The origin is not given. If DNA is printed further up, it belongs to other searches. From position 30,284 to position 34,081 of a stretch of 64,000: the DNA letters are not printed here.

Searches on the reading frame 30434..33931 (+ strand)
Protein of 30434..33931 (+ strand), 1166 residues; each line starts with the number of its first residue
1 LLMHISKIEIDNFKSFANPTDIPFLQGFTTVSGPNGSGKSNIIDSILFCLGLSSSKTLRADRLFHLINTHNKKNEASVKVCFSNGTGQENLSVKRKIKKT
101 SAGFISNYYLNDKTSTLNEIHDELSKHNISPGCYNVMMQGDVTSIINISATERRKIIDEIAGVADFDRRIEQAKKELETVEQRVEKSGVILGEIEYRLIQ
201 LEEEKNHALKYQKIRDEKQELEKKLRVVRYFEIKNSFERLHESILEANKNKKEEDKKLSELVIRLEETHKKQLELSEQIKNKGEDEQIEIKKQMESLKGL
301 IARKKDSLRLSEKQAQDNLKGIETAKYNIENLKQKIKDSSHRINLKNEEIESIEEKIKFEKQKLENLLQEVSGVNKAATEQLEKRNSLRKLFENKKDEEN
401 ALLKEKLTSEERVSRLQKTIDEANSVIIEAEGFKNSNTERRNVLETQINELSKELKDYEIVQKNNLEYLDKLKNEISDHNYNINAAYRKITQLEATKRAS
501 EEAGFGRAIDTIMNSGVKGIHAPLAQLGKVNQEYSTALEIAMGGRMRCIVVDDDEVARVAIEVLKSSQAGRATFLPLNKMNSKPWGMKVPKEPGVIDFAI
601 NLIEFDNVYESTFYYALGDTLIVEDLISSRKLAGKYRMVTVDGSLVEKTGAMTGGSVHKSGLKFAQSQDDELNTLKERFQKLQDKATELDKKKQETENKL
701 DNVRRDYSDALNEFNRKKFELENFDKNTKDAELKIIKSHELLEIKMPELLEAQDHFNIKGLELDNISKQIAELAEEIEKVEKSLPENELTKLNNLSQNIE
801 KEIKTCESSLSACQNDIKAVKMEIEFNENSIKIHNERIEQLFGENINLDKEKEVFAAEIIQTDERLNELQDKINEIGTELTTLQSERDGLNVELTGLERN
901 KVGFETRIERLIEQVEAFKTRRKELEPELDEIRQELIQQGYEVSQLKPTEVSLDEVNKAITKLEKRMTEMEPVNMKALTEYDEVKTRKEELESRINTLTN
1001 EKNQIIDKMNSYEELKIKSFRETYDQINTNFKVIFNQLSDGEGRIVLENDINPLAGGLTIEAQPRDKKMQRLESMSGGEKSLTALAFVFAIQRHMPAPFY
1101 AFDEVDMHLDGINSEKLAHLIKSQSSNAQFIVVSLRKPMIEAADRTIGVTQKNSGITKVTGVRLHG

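Call 74: search_protein_families(library=pfam, proteins=[window:30434-33931:+], max_evalue=0.001)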
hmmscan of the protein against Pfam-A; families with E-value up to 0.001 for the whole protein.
window:30434-33931:+ (1166 aa): 7 families
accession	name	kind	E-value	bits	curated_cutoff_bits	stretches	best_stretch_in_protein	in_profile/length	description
PF02463.25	SMC_N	-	1.2e-50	172.4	40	1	5-1157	2-219/220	RecF/RecN/SMC N terminal domain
PF06470.18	SMC_hinge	-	3.6e-28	98.7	22.5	1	518-631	2-114/116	SMC proteins Flexible Hinge Domain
PF13476.12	AAA_23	-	3.4e-19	70.7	27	1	7-225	1-200/201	AAA domain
PF13175.12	AAA_15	-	7.2e-09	36.2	32.1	1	3-289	1-259/374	AAA ATPase domain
PF13304.12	AAA_21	-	4.2e-06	27.5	27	0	29-52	2-25/304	AAA domain, putative AbiEii toxin, Type IV TA system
PF13555.12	AAA_29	-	1.3e-05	25.3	27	1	6-50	2-46/61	P-loop containing region of AAA domain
PF11932.13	DUF3450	-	0.00094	19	32.6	1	856-938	29-111/241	Protein of unknown function (DUF3450)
